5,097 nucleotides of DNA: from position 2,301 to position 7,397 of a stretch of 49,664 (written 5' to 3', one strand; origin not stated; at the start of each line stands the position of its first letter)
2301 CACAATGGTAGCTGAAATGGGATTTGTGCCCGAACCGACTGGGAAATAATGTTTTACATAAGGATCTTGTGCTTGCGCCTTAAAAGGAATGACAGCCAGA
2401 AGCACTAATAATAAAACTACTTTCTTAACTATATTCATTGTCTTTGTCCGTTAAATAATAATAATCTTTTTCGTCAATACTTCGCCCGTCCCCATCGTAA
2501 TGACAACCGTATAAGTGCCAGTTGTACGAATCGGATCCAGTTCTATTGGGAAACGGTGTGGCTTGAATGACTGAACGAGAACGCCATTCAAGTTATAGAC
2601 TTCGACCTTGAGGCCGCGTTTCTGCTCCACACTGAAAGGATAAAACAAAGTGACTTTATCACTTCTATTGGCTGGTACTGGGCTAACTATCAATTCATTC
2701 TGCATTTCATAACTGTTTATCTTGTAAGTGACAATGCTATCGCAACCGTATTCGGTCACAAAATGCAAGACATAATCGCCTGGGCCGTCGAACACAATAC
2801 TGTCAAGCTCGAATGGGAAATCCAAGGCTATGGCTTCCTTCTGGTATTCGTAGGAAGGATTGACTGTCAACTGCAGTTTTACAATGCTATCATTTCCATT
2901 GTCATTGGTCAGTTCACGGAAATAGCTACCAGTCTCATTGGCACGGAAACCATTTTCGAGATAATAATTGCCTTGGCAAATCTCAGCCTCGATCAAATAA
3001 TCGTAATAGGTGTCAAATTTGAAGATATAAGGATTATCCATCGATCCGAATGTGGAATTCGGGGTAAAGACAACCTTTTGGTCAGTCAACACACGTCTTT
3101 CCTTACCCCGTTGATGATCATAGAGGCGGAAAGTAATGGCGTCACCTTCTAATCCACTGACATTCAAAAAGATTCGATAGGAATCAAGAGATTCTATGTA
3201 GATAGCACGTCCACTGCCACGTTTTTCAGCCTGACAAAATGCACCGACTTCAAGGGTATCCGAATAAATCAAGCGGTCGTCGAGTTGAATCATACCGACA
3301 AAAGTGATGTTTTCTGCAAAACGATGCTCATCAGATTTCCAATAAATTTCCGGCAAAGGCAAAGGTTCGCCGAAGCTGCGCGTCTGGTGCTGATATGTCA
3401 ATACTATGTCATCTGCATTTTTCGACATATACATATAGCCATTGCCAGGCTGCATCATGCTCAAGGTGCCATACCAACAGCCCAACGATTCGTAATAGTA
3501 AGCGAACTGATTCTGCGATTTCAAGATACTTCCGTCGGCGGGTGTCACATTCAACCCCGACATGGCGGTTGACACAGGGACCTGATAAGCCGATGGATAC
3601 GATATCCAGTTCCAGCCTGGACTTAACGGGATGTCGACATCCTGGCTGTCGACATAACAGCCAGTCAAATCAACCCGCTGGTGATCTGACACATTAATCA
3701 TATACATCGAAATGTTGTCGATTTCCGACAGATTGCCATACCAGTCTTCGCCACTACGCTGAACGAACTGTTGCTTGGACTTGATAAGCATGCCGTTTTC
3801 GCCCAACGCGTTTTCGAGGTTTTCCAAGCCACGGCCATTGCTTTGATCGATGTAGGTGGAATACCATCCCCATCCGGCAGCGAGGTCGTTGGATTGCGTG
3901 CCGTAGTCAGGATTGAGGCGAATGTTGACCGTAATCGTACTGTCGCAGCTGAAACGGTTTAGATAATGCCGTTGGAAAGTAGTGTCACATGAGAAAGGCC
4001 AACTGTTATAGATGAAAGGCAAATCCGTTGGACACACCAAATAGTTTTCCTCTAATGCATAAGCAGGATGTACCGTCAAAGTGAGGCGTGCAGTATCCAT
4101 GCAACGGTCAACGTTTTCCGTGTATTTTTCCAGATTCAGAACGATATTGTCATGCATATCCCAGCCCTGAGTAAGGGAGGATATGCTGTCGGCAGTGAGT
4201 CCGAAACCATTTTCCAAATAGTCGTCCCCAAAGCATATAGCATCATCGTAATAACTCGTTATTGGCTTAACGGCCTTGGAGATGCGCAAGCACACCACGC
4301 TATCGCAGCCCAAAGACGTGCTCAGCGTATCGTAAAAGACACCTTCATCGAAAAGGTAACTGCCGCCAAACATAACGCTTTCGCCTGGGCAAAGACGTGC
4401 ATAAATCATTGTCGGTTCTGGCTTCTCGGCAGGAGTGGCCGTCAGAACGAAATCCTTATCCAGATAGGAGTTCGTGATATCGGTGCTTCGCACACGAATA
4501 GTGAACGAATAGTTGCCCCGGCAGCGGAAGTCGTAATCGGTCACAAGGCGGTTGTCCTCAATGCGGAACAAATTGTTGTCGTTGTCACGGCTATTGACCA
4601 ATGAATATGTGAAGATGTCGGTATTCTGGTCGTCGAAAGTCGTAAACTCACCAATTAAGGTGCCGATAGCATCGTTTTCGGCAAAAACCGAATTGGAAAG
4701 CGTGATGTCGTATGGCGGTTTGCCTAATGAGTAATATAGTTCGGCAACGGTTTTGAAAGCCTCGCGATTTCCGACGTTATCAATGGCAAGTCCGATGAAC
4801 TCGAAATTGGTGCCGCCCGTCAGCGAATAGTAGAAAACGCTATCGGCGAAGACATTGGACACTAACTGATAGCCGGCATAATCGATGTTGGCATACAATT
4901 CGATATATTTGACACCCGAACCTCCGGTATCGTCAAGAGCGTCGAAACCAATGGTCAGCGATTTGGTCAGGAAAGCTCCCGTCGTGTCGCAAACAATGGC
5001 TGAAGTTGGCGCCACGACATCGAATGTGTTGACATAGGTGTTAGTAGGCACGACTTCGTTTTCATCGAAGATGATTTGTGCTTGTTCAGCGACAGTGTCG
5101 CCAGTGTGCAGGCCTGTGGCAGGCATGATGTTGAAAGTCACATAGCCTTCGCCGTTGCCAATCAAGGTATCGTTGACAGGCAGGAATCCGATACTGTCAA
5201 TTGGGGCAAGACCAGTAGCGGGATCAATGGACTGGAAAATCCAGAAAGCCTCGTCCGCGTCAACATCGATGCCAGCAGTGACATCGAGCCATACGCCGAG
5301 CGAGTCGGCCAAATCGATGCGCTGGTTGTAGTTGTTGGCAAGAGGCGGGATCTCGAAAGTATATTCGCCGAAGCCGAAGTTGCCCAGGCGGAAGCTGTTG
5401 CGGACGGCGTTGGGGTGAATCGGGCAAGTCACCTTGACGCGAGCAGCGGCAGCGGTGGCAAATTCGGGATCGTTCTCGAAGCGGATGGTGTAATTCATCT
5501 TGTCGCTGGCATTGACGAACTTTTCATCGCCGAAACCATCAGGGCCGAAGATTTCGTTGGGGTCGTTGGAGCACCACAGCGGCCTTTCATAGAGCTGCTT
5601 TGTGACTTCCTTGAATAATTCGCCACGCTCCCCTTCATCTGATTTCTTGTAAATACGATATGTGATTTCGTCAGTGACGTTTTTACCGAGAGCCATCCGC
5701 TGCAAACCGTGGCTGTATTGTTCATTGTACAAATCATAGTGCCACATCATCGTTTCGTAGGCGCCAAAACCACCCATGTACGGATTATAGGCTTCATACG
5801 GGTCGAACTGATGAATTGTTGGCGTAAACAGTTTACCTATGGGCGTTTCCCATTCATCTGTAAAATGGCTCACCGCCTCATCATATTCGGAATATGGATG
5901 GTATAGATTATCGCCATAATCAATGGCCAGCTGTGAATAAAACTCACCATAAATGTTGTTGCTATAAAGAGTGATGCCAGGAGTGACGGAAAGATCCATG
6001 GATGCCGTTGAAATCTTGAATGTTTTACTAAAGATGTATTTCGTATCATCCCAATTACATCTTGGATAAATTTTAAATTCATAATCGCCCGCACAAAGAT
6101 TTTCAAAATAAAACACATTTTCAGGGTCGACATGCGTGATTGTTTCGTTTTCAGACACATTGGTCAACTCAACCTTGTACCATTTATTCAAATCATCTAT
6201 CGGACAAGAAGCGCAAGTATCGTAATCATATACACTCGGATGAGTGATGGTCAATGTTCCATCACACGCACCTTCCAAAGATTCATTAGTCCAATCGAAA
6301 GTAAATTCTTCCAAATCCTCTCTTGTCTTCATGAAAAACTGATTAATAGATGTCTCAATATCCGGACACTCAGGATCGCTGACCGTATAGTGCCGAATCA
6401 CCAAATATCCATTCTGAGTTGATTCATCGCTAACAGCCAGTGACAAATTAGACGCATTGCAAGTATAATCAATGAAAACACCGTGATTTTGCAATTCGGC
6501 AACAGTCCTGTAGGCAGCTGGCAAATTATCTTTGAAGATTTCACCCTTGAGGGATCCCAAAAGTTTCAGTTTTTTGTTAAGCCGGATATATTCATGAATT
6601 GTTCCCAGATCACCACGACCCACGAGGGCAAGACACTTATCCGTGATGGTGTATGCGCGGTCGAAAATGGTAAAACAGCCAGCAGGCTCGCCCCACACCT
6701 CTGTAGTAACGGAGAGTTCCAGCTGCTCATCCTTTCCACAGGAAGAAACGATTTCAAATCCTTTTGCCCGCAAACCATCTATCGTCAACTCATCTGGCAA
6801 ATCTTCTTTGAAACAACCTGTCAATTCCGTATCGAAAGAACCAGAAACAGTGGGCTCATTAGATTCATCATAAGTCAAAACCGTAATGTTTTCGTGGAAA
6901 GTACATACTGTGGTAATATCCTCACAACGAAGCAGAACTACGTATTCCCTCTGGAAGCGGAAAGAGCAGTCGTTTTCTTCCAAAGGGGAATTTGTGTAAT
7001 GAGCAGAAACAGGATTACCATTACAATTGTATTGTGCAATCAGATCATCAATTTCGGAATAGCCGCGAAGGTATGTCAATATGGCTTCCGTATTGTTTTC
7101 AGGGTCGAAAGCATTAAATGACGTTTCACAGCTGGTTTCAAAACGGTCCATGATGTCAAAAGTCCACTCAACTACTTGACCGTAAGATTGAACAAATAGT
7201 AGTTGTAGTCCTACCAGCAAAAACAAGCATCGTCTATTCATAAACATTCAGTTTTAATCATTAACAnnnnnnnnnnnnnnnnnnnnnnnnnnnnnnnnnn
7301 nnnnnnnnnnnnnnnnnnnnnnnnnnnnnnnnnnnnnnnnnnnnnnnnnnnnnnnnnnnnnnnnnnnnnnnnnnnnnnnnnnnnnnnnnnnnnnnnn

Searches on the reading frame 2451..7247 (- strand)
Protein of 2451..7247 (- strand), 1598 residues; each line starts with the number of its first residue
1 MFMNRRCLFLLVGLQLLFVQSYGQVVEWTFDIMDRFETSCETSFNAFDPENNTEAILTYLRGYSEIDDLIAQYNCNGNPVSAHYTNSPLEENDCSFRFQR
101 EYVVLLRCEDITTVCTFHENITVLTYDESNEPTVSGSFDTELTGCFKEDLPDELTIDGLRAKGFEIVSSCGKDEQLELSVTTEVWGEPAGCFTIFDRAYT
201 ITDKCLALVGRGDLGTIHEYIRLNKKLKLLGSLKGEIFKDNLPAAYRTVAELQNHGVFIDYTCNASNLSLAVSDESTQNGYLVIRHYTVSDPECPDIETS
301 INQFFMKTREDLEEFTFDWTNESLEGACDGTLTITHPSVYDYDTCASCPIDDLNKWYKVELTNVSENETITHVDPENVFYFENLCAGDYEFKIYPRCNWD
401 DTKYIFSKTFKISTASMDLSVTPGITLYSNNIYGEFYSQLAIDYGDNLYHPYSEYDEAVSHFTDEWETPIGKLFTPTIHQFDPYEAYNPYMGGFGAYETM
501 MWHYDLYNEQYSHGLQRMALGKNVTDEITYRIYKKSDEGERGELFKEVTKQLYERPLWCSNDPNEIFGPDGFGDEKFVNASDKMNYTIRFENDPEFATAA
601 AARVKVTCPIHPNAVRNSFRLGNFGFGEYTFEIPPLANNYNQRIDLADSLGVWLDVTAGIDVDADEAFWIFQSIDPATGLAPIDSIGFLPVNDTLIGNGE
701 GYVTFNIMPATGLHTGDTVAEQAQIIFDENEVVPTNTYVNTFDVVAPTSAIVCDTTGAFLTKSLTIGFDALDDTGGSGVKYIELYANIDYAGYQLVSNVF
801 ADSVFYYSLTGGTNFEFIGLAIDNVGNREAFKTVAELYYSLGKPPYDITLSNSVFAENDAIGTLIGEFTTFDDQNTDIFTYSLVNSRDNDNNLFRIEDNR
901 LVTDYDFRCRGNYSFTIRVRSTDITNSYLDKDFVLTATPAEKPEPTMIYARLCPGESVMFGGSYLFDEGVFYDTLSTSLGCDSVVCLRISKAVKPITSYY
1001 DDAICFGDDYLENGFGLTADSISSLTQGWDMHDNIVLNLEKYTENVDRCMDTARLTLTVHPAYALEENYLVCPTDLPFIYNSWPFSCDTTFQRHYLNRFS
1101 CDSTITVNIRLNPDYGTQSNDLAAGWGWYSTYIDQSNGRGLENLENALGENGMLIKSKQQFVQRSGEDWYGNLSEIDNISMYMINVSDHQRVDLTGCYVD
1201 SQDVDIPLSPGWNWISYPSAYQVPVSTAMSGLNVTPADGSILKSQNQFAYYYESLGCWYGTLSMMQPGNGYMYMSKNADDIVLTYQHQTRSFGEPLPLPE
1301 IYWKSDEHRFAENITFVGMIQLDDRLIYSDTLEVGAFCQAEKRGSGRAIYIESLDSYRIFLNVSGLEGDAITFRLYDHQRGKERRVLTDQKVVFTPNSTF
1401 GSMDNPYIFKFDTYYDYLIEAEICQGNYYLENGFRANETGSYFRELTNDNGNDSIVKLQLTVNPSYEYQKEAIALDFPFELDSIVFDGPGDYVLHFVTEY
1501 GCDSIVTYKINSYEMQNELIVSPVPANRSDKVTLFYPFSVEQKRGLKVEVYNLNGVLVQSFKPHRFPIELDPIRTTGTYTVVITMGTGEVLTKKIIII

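Call 9: search_protein_families(library=pfam, max_evalue=0.01, proteins=[window:2451-7247:-])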
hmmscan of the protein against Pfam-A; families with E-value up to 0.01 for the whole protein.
window:2451-7247:- (1598 aa): 3 families
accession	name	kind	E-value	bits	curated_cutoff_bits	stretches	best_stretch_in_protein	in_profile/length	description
PF24595.1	DUF7619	-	1e-13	51.9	27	1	697-741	89-133/133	Domain of unknown function (DUF7619)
PF18962.6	Por_Secre_tail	-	0.0018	19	27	1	1523-1597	3-75/75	Secretion system C-terminal sorting domain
PF07495.19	Y_Y_Y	-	0.0067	16.7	26.6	0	371-404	22-55/65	Y_Y_Y domain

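Call 10: search_protein_families(library=ncbifam, max_evalue=0.01, proteins=[window:2451-7247:-])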
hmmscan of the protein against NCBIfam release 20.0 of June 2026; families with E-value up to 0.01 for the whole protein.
window:2451-7247:- (1598 aa): 1 family
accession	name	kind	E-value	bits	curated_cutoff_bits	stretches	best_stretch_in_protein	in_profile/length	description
TIGR04183.1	Por_Secre_tail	domain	6.4e-06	26.1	23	1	1522-1597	2-71/72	T9SS type A sorting domain-containing protein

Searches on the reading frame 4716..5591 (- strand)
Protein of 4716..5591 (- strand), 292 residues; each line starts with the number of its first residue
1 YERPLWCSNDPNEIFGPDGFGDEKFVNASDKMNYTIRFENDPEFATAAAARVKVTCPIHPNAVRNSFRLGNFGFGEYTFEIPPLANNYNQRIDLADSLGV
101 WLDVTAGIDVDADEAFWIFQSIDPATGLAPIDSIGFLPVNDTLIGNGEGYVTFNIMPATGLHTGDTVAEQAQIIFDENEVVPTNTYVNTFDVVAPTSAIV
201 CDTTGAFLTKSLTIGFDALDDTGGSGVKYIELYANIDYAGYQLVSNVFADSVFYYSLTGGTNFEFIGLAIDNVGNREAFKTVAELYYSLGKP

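Call 60: search_solved_structures(query=window:4716-5591:-, max_evalue=1)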
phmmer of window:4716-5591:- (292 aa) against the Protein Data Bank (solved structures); distinct sequences matched with E-value up to 1: 1.
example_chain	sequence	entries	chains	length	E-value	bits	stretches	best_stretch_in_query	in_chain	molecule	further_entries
3m7m_X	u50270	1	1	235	0.9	11.9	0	141-194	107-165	33 kDa chaperonin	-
